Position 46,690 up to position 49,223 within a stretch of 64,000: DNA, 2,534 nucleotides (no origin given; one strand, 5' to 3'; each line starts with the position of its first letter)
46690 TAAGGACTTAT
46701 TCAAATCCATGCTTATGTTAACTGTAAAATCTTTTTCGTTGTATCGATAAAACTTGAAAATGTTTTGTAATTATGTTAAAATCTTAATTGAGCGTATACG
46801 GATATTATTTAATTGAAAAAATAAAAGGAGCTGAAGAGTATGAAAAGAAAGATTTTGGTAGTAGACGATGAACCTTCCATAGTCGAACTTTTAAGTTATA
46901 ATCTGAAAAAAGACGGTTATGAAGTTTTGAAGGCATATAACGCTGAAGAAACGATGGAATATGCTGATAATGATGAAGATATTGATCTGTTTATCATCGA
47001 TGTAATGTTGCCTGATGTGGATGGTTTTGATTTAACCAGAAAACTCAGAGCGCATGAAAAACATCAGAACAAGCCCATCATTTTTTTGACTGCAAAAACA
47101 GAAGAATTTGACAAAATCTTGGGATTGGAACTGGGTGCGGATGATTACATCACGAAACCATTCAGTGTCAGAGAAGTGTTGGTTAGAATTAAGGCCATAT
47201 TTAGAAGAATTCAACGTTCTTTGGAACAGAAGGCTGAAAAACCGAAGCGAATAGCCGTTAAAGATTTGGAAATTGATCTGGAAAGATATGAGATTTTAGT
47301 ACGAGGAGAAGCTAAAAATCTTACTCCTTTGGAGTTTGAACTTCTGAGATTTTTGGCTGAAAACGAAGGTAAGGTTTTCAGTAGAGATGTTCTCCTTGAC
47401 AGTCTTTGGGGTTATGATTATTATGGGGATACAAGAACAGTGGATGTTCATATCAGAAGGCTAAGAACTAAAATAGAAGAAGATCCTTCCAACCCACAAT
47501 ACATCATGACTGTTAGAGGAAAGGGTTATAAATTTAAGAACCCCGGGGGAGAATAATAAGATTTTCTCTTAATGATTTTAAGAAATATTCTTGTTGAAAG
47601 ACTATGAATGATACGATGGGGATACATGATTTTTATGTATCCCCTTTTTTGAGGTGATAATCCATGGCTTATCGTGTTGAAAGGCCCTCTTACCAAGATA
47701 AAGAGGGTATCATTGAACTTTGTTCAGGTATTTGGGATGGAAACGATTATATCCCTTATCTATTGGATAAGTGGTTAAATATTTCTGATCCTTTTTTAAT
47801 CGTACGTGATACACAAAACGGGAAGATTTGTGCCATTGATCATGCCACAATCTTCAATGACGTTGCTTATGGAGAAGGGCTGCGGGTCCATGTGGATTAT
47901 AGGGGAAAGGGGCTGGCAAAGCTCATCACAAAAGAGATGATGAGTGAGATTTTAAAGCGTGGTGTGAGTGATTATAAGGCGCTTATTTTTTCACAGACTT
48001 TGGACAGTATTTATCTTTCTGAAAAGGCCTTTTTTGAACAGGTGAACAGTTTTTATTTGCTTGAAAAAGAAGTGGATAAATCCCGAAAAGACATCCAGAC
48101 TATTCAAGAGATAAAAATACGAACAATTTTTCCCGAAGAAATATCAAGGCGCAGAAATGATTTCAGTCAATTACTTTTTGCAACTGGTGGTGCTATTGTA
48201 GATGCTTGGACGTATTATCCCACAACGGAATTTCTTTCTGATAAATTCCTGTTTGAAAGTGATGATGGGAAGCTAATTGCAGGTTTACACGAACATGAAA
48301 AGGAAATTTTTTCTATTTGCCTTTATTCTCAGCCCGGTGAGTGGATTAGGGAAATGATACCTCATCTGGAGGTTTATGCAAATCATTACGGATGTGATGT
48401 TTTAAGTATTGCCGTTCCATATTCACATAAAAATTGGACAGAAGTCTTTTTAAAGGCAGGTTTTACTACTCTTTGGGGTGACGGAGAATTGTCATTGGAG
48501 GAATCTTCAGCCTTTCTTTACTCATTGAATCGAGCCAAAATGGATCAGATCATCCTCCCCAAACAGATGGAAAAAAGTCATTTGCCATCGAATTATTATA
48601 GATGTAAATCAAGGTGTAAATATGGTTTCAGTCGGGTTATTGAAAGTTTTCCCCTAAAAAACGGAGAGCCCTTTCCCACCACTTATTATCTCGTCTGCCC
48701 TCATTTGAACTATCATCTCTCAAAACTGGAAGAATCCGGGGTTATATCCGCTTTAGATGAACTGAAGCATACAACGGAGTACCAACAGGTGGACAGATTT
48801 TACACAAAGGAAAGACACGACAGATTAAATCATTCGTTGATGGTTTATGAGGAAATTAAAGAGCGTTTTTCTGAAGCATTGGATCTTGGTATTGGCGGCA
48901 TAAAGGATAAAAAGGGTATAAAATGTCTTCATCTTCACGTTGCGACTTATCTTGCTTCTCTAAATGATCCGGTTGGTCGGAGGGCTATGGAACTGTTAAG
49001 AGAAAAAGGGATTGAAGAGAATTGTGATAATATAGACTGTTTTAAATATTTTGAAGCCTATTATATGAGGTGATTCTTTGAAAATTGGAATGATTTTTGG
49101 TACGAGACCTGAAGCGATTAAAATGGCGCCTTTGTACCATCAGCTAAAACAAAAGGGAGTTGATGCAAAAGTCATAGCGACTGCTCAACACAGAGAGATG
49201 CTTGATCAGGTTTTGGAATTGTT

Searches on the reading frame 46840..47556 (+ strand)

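Call 71: search_protein_families(library=pfam, proteins=[window:46840-47556:+], max_evalue=0.001)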
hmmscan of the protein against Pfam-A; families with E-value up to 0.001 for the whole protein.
window:46840-47556:+ (238 aa): 3 families
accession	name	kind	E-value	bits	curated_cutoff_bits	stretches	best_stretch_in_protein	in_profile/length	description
PF00486.34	Trans_reg_C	-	1.2e-31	109.1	26.2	1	157-232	2-77/77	Transcriptional regulatory protein, C terminal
PF00072.30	Response_reg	-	1.7e-28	99.5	30.2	1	5-117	1-110/111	Response regulator receiver domain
PF23198.2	PDE8A_N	-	0.00017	21.9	29.6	1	5-89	13-97/147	PDE8A-like, N-terminal domain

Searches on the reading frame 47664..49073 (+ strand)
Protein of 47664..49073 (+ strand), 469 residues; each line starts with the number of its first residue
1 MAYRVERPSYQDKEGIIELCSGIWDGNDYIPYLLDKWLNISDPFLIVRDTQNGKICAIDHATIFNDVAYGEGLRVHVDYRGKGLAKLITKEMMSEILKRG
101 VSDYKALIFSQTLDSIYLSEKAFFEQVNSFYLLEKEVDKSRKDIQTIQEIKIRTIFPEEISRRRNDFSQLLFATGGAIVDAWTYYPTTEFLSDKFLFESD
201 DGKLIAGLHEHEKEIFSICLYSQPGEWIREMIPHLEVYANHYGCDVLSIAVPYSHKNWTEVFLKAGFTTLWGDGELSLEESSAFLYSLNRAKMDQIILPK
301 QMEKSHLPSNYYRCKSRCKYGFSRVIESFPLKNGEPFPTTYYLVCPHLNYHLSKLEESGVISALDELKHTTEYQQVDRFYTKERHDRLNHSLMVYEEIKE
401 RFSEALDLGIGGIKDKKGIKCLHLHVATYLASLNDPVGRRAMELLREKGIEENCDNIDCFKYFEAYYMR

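Call 71: search_protein_families(library=pfam, proteins=[window:47664-49073:+], max_evalue=0.001)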
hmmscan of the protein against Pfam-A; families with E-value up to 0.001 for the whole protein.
window:47664-49073:+ (469 aa): 3 families
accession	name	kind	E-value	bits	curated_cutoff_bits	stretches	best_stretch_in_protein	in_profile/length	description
PF04417.17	DUF501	-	1.5e-30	106.4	23.8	1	316-442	3-138/139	Protein of unknown function (DUF501)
PF00583.31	Acetyltransf_1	-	3.1e-05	24.7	20.7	1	29-101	19-93/116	Acetyltransferase (GNAT) family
PF13508.13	Acetyltransf_7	-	0.00078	20.2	27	0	50-105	11-63/84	Acetyltransferase (GNAT) domain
